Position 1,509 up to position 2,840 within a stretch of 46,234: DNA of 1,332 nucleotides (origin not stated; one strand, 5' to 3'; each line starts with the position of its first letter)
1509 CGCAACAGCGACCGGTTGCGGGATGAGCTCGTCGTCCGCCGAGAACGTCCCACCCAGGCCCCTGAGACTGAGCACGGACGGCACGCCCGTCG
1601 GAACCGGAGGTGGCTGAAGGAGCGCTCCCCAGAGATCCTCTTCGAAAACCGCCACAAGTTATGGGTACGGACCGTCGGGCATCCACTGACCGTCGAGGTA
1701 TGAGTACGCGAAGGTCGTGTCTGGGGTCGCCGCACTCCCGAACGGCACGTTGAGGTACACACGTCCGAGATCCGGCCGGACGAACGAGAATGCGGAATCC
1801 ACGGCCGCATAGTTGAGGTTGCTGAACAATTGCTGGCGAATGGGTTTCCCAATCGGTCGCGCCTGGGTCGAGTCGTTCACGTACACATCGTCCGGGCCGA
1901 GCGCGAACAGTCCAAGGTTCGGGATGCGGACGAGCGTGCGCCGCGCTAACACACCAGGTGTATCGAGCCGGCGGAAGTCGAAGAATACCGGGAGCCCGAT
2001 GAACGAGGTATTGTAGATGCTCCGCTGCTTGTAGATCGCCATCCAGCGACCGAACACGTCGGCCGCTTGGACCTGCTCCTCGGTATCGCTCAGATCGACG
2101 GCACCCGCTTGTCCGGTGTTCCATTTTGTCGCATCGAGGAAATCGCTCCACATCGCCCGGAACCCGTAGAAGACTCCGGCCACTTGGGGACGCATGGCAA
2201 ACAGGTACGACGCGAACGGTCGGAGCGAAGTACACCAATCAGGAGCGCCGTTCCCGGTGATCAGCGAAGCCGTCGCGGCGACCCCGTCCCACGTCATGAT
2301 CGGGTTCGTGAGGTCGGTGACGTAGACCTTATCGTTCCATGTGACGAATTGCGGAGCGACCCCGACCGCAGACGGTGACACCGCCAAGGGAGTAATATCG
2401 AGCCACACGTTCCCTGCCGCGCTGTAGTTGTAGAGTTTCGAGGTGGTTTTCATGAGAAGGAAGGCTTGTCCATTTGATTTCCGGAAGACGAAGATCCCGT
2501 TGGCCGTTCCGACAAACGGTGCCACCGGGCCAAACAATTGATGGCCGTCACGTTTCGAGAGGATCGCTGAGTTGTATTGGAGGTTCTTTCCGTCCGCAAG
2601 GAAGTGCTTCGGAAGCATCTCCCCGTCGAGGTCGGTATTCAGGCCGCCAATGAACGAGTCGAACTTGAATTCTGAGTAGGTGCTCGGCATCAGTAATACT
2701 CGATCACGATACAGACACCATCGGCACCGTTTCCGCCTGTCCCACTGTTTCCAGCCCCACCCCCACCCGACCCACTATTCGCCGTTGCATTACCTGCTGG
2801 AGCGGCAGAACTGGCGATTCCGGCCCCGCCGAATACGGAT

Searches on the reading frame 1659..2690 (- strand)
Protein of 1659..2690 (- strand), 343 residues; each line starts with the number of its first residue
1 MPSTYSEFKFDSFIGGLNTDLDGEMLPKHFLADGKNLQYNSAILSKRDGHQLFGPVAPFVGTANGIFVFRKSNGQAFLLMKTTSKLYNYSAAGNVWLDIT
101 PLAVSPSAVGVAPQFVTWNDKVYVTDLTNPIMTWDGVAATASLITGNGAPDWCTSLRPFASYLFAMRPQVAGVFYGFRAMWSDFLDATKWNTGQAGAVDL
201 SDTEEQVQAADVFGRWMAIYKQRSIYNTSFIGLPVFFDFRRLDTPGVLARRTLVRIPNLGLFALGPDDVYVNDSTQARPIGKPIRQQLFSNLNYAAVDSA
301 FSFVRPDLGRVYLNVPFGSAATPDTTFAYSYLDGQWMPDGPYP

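Call 80: search_protein_families(library=phrogs, proteins=[window:1659-2690:-], max_evalue=0.001)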
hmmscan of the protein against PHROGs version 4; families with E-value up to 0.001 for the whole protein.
window:1659-2690:- (343 aa): 1 family
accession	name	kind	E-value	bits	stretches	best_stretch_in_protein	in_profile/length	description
phrog_3287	-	head and packaging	3.2e-33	116.3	1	16-336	13-341/524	virion structural protein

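Call 81: search_protein_families(library=pfam, proteins=[window:1659-2690:-], max_evalue=0.001)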
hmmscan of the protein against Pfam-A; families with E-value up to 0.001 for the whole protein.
window:1659-2690:- (343 aa): 0 families
